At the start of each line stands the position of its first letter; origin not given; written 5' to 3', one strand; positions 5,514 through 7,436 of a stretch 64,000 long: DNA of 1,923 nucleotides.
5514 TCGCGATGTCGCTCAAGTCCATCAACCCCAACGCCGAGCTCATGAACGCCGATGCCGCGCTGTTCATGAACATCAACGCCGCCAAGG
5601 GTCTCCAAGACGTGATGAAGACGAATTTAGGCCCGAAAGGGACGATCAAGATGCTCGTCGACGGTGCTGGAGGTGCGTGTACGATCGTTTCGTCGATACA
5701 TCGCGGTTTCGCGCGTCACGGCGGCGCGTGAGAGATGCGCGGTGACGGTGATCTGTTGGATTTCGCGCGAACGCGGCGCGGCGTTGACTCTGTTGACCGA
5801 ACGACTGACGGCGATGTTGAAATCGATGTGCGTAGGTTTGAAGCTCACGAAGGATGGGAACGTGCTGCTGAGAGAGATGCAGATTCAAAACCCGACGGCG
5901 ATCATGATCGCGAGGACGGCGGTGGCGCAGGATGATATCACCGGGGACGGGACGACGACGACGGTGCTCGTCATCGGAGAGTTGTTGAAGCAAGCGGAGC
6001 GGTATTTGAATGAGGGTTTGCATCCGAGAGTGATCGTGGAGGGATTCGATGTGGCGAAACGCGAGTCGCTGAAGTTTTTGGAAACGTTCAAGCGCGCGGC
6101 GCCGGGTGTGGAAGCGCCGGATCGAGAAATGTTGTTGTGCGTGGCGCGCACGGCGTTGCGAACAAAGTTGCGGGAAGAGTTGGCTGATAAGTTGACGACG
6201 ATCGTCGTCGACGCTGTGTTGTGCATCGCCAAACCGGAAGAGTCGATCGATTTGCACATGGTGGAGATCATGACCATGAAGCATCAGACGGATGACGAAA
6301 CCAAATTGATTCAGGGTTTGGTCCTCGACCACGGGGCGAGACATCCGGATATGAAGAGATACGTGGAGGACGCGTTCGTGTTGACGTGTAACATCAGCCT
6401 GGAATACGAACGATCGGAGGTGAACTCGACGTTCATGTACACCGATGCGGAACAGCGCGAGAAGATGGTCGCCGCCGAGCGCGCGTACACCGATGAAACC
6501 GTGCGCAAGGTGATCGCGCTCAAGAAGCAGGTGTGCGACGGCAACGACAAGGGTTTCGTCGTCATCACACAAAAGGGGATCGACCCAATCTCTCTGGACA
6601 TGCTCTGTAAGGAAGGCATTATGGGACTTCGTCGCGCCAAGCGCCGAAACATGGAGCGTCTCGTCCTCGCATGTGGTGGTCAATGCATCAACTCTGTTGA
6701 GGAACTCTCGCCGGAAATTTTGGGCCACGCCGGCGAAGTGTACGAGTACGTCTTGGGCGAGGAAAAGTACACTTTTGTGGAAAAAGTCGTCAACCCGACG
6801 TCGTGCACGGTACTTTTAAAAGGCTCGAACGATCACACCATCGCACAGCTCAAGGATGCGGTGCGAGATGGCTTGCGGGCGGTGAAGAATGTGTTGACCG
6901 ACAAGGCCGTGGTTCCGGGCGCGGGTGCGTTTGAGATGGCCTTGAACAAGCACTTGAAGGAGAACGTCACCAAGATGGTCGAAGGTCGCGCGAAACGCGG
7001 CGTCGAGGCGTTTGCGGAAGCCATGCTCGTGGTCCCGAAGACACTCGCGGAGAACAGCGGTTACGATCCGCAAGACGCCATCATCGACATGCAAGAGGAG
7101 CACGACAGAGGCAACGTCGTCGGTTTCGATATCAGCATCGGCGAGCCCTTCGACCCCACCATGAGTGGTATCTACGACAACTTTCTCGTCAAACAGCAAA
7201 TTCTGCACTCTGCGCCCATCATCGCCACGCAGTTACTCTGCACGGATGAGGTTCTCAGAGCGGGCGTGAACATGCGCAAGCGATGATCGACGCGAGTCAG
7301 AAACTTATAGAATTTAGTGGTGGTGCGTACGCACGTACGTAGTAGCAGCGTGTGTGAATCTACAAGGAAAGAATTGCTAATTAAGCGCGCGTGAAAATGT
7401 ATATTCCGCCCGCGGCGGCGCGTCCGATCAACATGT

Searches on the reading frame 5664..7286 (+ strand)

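Call 24: search_protein_families(library=pfam, proteins=[window:5664-7286:+], max_evalue=0.0001)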
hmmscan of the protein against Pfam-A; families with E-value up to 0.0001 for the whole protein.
window:5664-7286:+ (540 aa): 1 family
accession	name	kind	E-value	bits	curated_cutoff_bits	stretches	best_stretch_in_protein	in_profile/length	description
PF00118.29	Cpn60_TCP1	-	1.3e-151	506.1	34.3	1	51-533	17-488/490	TCP-1/cpn60 chaperonin family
